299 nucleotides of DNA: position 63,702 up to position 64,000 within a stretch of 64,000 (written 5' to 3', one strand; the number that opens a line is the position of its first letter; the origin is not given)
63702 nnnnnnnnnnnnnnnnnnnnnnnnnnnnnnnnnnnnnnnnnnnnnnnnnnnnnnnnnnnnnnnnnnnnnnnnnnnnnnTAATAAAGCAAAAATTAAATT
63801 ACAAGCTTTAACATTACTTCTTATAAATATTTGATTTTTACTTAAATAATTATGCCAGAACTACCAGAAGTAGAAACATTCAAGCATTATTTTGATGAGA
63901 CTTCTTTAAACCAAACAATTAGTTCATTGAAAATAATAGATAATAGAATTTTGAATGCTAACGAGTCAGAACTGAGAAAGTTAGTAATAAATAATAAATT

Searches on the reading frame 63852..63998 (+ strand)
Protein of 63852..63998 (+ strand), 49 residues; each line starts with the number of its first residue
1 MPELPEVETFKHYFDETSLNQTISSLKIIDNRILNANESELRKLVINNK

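Call 72: search_protein_families(library=pfam, max_evalue=0.001, proteins=[window:63852-63998:+])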
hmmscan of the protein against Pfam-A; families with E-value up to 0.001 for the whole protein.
window:63852-63998:+ (49 aa): 1 family
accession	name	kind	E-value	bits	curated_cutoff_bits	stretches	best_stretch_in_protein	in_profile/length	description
PF01149.29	Fapy_DNA_glyco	-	1.5e-07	32.5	25.5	1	1-47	1-49/117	Formamidopyrimidine-DNA glycosylase N-terminal domain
